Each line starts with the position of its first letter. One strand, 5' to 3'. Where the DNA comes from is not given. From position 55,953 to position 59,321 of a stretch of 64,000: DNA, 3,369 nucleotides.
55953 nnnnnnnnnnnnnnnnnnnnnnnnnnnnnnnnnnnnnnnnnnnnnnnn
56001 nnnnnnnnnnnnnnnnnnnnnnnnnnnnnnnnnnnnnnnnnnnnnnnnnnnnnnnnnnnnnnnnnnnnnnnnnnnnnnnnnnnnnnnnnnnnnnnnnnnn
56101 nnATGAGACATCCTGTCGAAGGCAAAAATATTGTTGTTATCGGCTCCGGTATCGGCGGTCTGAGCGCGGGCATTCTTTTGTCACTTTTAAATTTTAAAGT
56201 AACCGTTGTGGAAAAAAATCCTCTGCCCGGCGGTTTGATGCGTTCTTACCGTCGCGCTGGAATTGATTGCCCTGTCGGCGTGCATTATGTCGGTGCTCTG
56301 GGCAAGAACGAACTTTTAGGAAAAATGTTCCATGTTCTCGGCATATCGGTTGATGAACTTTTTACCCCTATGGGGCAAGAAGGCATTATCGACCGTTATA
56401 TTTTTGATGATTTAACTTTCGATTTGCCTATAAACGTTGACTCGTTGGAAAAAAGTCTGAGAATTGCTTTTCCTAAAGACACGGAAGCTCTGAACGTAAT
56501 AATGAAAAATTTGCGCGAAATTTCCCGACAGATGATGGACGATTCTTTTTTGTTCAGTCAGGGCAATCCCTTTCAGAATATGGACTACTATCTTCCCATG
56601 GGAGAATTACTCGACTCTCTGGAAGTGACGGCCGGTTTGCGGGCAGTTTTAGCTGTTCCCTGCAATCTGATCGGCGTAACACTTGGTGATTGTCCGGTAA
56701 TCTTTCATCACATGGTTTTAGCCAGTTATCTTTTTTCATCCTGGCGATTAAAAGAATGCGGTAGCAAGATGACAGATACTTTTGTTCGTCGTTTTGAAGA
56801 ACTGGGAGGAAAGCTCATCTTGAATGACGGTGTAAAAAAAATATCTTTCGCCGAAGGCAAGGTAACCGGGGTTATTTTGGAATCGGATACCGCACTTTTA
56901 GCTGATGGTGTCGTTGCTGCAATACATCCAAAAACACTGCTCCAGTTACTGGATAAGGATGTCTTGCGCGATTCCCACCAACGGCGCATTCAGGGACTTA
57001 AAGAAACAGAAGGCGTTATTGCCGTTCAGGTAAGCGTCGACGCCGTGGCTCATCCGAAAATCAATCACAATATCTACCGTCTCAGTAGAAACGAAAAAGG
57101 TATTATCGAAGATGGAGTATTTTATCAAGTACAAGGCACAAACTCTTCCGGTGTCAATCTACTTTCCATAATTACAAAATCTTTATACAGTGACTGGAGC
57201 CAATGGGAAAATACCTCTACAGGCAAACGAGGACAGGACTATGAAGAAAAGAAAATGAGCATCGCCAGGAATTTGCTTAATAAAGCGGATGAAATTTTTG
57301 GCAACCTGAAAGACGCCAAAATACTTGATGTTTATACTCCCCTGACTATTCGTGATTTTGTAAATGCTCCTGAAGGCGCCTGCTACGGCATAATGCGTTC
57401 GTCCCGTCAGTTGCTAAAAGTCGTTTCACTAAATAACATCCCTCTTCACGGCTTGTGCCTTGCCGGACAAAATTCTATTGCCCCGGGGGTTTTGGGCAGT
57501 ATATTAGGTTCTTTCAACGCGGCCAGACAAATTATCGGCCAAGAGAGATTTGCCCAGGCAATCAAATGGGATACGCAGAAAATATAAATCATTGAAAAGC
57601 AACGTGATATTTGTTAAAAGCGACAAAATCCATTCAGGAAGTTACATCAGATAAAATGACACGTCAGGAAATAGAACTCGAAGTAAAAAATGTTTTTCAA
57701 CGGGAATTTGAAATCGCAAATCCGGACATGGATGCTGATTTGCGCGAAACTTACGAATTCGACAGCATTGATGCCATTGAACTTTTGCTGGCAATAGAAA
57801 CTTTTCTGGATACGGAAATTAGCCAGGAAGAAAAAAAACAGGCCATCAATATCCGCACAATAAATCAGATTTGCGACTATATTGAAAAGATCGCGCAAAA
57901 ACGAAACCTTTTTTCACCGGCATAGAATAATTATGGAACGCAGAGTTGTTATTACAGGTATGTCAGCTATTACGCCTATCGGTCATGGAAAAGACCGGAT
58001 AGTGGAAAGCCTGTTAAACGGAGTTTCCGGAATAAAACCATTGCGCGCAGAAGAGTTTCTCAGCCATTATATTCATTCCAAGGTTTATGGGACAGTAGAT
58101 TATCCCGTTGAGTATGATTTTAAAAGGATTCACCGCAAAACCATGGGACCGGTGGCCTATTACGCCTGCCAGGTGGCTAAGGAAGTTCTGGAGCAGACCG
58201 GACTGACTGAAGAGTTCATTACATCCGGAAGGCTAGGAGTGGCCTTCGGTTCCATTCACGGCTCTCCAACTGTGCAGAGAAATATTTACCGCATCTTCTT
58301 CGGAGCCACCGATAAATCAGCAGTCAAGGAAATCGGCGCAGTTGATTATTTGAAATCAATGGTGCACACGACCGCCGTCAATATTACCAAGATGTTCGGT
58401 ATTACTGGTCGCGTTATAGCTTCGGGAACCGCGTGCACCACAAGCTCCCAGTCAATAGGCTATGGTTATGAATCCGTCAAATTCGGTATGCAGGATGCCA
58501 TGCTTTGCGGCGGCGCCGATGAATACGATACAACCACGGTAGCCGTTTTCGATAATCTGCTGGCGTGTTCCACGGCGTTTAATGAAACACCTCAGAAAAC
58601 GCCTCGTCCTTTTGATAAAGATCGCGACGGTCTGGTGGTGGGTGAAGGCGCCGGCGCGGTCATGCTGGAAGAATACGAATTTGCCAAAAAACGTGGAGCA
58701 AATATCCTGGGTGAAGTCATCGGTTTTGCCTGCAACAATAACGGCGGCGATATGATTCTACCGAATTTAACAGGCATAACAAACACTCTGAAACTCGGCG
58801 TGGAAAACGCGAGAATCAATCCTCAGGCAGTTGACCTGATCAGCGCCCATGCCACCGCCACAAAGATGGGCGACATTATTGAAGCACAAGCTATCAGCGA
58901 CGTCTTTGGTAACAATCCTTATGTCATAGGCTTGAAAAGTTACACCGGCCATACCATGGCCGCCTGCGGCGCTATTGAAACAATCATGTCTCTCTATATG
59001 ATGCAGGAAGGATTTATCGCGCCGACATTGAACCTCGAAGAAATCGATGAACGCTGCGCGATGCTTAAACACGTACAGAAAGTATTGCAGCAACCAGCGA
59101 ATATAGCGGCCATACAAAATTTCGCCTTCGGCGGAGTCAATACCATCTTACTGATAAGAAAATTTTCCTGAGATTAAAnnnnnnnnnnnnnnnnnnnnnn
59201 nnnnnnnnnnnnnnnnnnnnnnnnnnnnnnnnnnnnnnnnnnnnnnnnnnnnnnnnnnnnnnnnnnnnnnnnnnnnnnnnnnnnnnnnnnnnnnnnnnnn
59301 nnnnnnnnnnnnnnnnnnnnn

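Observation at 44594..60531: Divergent 16-kb lipid/polyketide-like cluster: minimal dedicated FAS/PKS + LolA-type export + CrtI-like oxidoreductase, opposed to an enolase / PilZ / HD-GYP / B12-radical-SAM / AMP-ligase operon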

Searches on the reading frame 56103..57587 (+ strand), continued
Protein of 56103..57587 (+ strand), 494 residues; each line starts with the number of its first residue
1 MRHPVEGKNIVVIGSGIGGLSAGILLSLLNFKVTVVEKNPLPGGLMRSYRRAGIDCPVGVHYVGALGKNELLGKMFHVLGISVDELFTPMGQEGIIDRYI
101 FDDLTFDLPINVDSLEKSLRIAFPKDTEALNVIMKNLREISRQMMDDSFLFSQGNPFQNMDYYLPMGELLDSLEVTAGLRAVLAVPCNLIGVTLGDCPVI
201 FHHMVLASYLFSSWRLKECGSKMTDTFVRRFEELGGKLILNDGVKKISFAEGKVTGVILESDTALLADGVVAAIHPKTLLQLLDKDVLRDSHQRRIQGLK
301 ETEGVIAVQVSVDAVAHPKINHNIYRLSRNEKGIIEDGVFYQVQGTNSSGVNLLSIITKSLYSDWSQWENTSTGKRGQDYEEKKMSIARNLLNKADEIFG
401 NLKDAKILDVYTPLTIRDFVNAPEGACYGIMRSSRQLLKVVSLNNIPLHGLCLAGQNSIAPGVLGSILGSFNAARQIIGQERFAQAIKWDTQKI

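Call 98: find_encoding_contigs(protein=P0272, flank=10000, max_places=1)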
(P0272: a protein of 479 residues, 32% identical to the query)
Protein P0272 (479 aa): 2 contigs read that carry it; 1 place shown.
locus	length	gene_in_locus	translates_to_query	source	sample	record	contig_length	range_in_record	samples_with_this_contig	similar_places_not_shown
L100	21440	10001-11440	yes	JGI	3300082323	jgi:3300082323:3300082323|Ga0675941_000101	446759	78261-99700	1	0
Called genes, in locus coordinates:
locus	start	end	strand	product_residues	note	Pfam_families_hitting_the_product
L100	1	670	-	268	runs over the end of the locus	PF01553:Acyltransferase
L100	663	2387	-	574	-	PF02734:Dak2, PF02645:DegV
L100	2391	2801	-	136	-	PF13279:4HBT_2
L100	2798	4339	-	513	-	PF00221:Lyase_aromatic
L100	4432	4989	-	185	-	PF22817:ApeP-like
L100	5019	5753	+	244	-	PF00106:adh_short, PF08659:KR, PF01370:Epimerase (weak), PF13561:adh_short_C2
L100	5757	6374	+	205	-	PF03548:LolA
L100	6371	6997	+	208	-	-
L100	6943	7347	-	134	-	-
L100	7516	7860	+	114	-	PF00550:PP-binding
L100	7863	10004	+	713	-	PF00109:ketoacyl-synt, PF02801:Ketoacyl-synt_C, PF13723:Ketoacyl-synt_2, PF00109:ketoacyl-synt (weak)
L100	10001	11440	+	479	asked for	PF00070:Pyr_redox (faint), PF01266:DAO (faint), PF01593:Amino_oxidase, PF07992:Pyr_redox_2 (faint), PF13450:NAD_binding_8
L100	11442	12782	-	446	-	PF02660:G3P_acyltransf, PF01522:Polysacc_deac_1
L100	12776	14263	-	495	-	PF21089:PKS_DH_N (weak), PF01648:ACPS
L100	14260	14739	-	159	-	PF13279:4HBT_2, PF03061:4HBT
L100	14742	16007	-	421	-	PF00109:ketoacyl-synt, PF02801:Ketoacyl-synt_C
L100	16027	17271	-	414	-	PF00109:ketoacyl-synt, PF02801:Ketoacyl-synt_C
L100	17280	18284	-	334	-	PF04055:Radical_SAM (weak), PF13353:Fer4_12 (weak)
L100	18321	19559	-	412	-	PF02310:B12-binding, PF19864:Radical_SAM_N2 (weak), PF04055:Radical_SAM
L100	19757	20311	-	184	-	-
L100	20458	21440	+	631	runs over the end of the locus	-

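Call 102: search_protein_families(library=padloc, proteins=[window:56103-57587:+], max_evalue=0.001)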
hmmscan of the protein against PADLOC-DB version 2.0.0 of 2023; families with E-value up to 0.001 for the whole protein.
window:56103-57587:+ (494 aa): 1 family
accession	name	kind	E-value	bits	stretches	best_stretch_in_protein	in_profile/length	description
PDLC01086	C3a186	-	3.2e-06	24.7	1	8-59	1-44/384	"C-3?,4? desaturase"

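Call 111: search_protein_families(library=pfam, proteins=[L018:4347-9719:-, L046:13983-17621:-, L045:10737-15929:-], max_evalue=0.00001)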
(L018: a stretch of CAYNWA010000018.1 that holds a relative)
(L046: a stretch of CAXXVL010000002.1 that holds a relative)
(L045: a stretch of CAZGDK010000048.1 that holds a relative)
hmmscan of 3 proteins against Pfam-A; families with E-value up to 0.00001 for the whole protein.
L018:4347-9719:- (1790 aa): 12 families
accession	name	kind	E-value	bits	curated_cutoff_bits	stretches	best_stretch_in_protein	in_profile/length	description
PF00069.31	Pkinase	-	1.7e-36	126.5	31.7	1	10-258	4-253/263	Protein kinase domain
PF13487.12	HD_5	-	3.6e-36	124.9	27.2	1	1608-1773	1-169/170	HD domain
PF13191.12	AAA_16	-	3.9e-31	109.2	32.6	1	299-478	1-156/167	AAA ATPase domain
PF07714.23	PK_Tyr_Ser-Thr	-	1.1e-23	84.3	23.1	1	10-256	4-248/258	Protein tyrosine and serine/threonine kinase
PF01966.28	HD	-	5.9e-18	65.7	22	1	1624-1742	4-115/116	HD domain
PF01590.32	GAF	-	1.1e-13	52.4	22.4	1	1322-1464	2-133/133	GAF domain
PF13426.13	PAS_9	-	1.4e-12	48.3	27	1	1481-1584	2-103/103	PAS domain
PF00989.32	PAS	-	6e-12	46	22.6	1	1472-1582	3-113/113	PAS fold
PF08447.18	PAS_3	-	6.7e-12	46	25.6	1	1493-1579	2-89/89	PAS fold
PF08448.16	PAS_4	-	1.1e-09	38.9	23.1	1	1476-1587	1-110/110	PAS fold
PF13185.12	GAF_2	-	2.1e-09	38.1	28.6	1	1322-1465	4-136/136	GAF domain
PF13492.12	GAF_3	-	4e-08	34.2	27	1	1322-1466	2-129/129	GAF domain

L046:13983-17621:- (1212 aa): 9 families
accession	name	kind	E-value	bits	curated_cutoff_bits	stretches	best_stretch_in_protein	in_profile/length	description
PF00989.32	PAS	-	1.8e-43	147.6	22.6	4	336-437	2-104/113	PAS fold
PF13426.13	PAS_9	-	1.1e-38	132.1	27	2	346-447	2-102/103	PAS domain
PF08447.18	PAS_3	-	2.6e-26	92.1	25.6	1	358-436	2-82/89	PAS fold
PF08448.16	PAS_4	-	5e-23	81.9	23.1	1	343-450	3-109/110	PAS fold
PF02518.31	HATPase_c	-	6.3e-21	75.3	26.4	1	954-1073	2-109/111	Histidine kinase-, DNA gyrase B-, and HSP90-like ATPase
PF00072.30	Response_reg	-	1e-20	74.4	30.2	1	1095-1206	1-110/111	Response regulator receiver domain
PF13188.13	PAS_8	-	1e-18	66.9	21.8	0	587-626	1-43/65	PAS domain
PF02743.24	dCache_1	-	1.6e-12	47.9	45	1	34-274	4-239/240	Cache domain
PF22309.2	HK-GC-Chemotax_sensor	-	1.2e-09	38.8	27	1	93-170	40-119/122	HK/GC/Chemotaxis protein-like, sensor domain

L045:10737-15929:- (1730 aa): 11 families
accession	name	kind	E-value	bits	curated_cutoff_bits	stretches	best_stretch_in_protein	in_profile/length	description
PF00989.32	PAS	-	2.6e-82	272.7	22.6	6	357-458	3-105/113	PAS fold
PF13426.13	PAS_9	-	3.4e-80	265.4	27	4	365-468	1-103/103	PAS domain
PF08447.18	PAS_3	-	1.4e-60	202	25.6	2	1260-1336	11-88/89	PAS fold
PF13188.13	PAS_8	-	4.3e-45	150.6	21.8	0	482-535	2-56/65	PAS domain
PF08448.16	PAS_4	-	2.9e-44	150.2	23.1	2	1243-1343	9-108/110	PAS fold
PF02518.31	HATPase_c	-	1.4e-20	74.2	26.4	1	1472-1591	2-109/111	Histidine kinase-, DNA gyrase B-, and HSP90-like ATPase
PF00072.30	Response_reg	-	4e-20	72.5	30.2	1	1613-1725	1-111/111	Response regulator receiver domain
PF22309.2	HK-GC-Chemotax_sensor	-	8.5e-13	48.9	27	1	97-188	26-118/122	HK/GC/Chemotaxis protein-like, sensor domain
PF02743.24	dCache_1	-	9.6e-11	42.1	45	1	65-228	16-184/240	Cache domain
PF09986.15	DUF2225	-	6e-07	29.8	21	0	1094-1143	134-183/214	Uncharacterized protein conserved in bacteria (DUF2225)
PF17200.10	sCache_2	-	1.1e-06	29.1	25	0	195-267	40-116/155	Single Cache domain 2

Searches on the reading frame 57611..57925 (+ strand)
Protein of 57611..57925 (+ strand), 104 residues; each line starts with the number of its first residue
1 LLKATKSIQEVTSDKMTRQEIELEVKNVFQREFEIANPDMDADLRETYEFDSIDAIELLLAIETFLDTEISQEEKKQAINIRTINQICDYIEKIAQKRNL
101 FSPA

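Call 3: search_protein_families(library=pfam, proteins=[window:57611-57925:+], max_evalue=0.01)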
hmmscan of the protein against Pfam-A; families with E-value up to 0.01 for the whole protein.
window:57611-57925:+ (104 aa): 2 families
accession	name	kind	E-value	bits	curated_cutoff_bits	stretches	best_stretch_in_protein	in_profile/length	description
PF00550.31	PP-binding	-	3.9e-07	30.7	20.8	1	25-91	3-67/67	Phosphopantetheine attachment site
PF14573.12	PP-binding_2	-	0.0054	17.4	32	1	44-99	40-92/96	Acyl-carrier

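Call 5: search_protein_families(library=ncbifam, proteins=[window:57611-57925:+], max_evalue=0.01)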
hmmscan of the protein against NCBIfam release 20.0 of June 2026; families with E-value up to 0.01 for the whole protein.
window:57611-57925:+ (104 aa): 11 families
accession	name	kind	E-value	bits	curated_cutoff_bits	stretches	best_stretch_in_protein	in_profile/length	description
NF003757.0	PRK05350.1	equivalog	1.5e-09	37.8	65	1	16-96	2-81/83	acyl carrier protein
TIGR00517.1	acyl_carrier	equivalog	9.1e-08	31.9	70.45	1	19-93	2-75/77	acyl carrier protein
NF002148.0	PRK00982.1-2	subfamily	1.3e-07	31.4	71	1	20-93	4-76/79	acyl carrier protein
NF002150.0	PRK00982.1-4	subfamily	1.2e-06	28.7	66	1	16-93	1-77/80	acyl carrier protein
NF002149.0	PRK00982.1-3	equivalog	1.4e-06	28.2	106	1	20-93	3-75/78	acyl carrier protein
NF058660.1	cispen_ACP_AmcB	equivalog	1.9e-05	24.8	80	1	24-94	5-78/80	cispentacin biosynthesis acyl carrier protein AmcB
NF002151.0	PRK00982.1-5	equivalog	0.0001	22.3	92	1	50-94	35-76/78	acyl carrier protein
NF005480.0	PRK07081.1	equivalog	0.00026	20.9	72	1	26-98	10-80/83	acyl carrier protein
TIGR01688.1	dltC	equivalog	0.00069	19.7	52.35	1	38-89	19-69/73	D-alanine--poly(phosphoribitol) ligase subunit 2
NF003464.0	PRK05087.1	equivalog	0.00089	19.2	68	1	34-93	16-76/78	D-alanine--poly(phosphoribitol) ligase subunit DltC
NF006617.0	PRK09184.1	subfamily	0.0053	16.8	70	1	14-93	12-92/96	phosphopantetheine-binding protein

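Call 50: search_solved_structures(query=window:57656-57925:+, max_evalue=1)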
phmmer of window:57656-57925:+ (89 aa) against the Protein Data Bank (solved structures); distinct sequences matched with E-value up to 1: 60.
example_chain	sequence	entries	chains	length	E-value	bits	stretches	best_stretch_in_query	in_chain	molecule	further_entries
9ka7_C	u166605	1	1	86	0.00012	25.7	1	6-77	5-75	Acyl carrier protein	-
2k92_A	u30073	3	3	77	0.00014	25.5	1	6-76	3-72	Acyl carrier protein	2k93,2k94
6u0j_B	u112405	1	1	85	0.00014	25.5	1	6-77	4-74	Acyl carrier protein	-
5vcb_f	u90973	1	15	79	0.00015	25.4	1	6-76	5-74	Acyl carrier protein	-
4ihf_G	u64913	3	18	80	0.00015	25.4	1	6-76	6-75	Acyl carrier protein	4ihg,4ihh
6n3p_G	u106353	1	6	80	0.00015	25.3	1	6-76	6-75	Acyl carrier protein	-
9ka6_C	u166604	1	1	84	0.00015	25.3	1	7-77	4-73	Acyl carrier protein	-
1l0h_A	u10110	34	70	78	0.00017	25.2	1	6-76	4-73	ACYL CARRIER PROTEIN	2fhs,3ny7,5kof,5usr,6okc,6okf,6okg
8tvt_C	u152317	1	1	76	0.00018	25.1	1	7-76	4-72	Acyl carrier protein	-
1acp_A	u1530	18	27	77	0.00018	25.1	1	7-76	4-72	ACYL-CARRIER PROTEIN | Acyl carrier protein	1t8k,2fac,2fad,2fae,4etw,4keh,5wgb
1x3o_A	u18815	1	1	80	0.0002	25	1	1-77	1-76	acyl carrier protein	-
9mlw_C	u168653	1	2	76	0.00021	24.9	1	9-76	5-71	Acyl carrier protein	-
3ejb_A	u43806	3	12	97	0.00027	24.6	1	6-76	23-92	Acyl carrier protein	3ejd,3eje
1l0i_A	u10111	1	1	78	0.00029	24.5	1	6-76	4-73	Acyl carrier protein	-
6nzu_C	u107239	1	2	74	0.00029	24.5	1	6-76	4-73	Acyl carrier protein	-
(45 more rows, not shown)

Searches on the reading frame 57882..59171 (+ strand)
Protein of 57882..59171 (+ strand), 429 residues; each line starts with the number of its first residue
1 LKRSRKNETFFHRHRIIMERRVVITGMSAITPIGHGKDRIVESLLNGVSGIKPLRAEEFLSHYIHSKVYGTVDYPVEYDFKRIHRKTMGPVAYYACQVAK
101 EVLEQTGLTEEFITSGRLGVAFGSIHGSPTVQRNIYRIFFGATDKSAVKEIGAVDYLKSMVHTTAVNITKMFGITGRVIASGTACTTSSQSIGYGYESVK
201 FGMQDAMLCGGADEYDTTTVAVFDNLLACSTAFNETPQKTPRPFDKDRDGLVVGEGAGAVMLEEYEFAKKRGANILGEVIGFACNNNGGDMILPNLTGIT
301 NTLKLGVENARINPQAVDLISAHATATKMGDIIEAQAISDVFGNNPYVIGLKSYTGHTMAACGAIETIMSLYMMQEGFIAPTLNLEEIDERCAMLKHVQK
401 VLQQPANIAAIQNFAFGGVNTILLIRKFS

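Call 3: search_protein_families(library=pfam, proteins=[window:57882-59171:+], max_evalue=0.01)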
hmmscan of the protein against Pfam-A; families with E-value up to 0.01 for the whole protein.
window:57882-59171:+ (429 aa): 2 families
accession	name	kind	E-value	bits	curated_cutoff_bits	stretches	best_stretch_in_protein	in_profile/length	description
PF00109.32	ketoacyl-synt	-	7.4e-36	124.5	20.8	1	20-267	2-251/252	Beta-ketoacyl synthase, N-terminal domain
PF02801.28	Ketoacyl-synt_C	-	3.7e-24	85.4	20.8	1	277-386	2-119/119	Beta-ketoacyl synthase, C-terminal domain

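Call 5: search_protein_families(library=ncbifam, proteins=[window:57882-59171:+], max_evalue=0.01)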
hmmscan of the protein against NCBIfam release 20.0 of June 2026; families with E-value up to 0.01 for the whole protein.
window:57882-59171:+ (429 aa): 27 families (the best 25 are shown)
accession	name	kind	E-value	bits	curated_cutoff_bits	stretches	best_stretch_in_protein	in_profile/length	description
NF006587.0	PRK09116.1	equivalog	3.9e-120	401.4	470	1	20-428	2-407/408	beta-ketoacyl-ACP synthase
TIGR03150.1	fabF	equivalog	5.9e-88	295.3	493.75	1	20-425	1-406/407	beta-ketoacyl-ACP synthase II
NF005589.0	PRK07314.1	subfamily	2.2e-86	290.2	387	1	18-428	2-412/413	beta-ketoacyl-ACP synthase II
NF005935.0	PRK07967.1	equivalog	8.7e-83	278.4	630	1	20-428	2-404/406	beta-ketoacyl-ACP synthase I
NF004970.0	PRK06333.1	subfamily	2.6e-72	244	525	1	19-428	3-422/424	beta-ketoacyl-ACP synthase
NF006274.0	PRK08439.1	equivalog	4.8e-63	213.3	621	1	20-427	2-405/406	beta-ketoacyl-ACP synthase II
NF005916.1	PRK07910.1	equivalog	1.1e-59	202.4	560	1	21-424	13-414/418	KasA/KasB family beta-ketoacyl-ACP synthase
NF006434.0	PRK08722.1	equivalog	1.1e-58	199.1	759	1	19-428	3-414/414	beta-ketoacyl-ACP synthase II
NF005076.0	PRK06501.1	equivalog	9.9e-56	189.4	629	1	22-425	13-420/425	beta-ketoacyl-ACP synthase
NF005490.0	PRK07103.1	equivalog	3e-51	174.8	445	1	19-427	3-412/414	polyketide beta-ketoacyl:acyl carrier protein synthase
NF058662.1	cispenta_AmcF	equivalog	9.7e-49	166.3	325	2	160-426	104-368/369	cispentacin biosynthesis acyltransferase subunit AmcF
NF006618.0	PRK09185.1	subfamily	4.6e-47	160.9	407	1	20-426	3-391/394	beta-ketoacyl-ACP synthase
NF004618.0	PRK05952.1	equivalog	3.6e-46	157.8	455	1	21-427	3-382/384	beta-ketoacyl-ACP synthase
NF045894.1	PKS_plus_SDR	equivalog_domain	2.1e-28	98.6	1740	1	164-394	152-385/1515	type I polyketide synthase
NF040607.1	mycolic_Pks13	equivalog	6.9e-28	96.7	2100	1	167-427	253-525/1680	polyketide synthase Pks13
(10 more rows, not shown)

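Call 51: search_solved_structures(query=window:57933-59171:+, max_evalue=1e-40)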
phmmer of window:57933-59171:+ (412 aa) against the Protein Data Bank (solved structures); distinct sequences matched with E-value up to 1e-40: 69 (the best 60 are shown).
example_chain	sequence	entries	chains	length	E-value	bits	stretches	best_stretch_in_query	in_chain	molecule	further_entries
4ewg_A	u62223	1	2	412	3.9e-93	315.8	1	3-410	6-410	Beta-ketoacyl synthase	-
7f27_A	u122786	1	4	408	8.5e-91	308.1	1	3-410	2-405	3-oxoacyl-(Acyl-carrier-protein) synthase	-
4xox_A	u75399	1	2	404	1.4e-71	244.8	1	3-411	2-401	3-oxoacyl-ACP synthase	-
3oyt_A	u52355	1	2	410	1.8e-66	228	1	3-411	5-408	3-oxoacyl-[acyl-carrier-protein] synthase I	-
3u0f_A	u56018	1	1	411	3.1e-66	227.2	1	3-411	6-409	Beta-ketoacyl synthase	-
3lrf_A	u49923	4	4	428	3.7e-66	227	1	3-411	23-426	Beta-ketoacyl synthase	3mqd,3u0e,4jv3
1dd8_A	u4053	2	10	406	1.2e-64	222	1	3-411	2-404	BETA-KETOACYL [ACYL CARRIER PROTEIN] SYNTHASE I | KETOACYL SYNTHASE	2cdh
9mlw_A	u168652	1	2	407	2.3e-64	221.1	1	2-411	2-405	3-oxoacyl-[acyl-carrier-protein] synthase 1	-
7sz9_A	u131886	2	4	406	2.7e-64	220.9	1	2-411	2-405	3-oxoacyl-[acyl-carrier-protein] synthase 1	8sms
5kof_B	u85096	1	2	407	3.7e-64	220.4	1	3-411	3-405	3-oxoacyl-[acyl-carrier-protein] synthase 1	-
7sqi_A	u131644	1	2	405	4e-64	220.3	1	3-411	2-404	Beta-ketoacyl-ACP synthase I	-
1fj4_A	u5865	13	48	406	4e-64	220.3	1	3-411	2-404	BETA-KETOACYL-[ACYL CARRIER PROTEIN] SYNTHASE I | BETA-KETOACYL ACYL CARRIER PROTEIN SYNTHASE I | 3-oxoacyl-[acyl-carrier-protein] synthase I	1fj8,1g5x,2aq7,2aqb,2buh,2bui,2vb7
2byw_A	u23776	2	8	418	8.2e-64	219.3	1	3-411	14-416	3-OXOACYL-[ACYL-CARRIER-PROTEIN] SYNTHASE I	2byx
1h4f_A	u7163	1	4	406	9.4e-64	219.1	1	3-411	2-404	3-OXOACYL-[ACYL-CARRIER-PROTEIN] SYNTHASE I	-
1ek4_A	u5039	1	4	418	3e-63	217.4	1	3-411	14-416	BETA-KETOACYL [ACYL CARRIER PROTEIN] SYNTHASE I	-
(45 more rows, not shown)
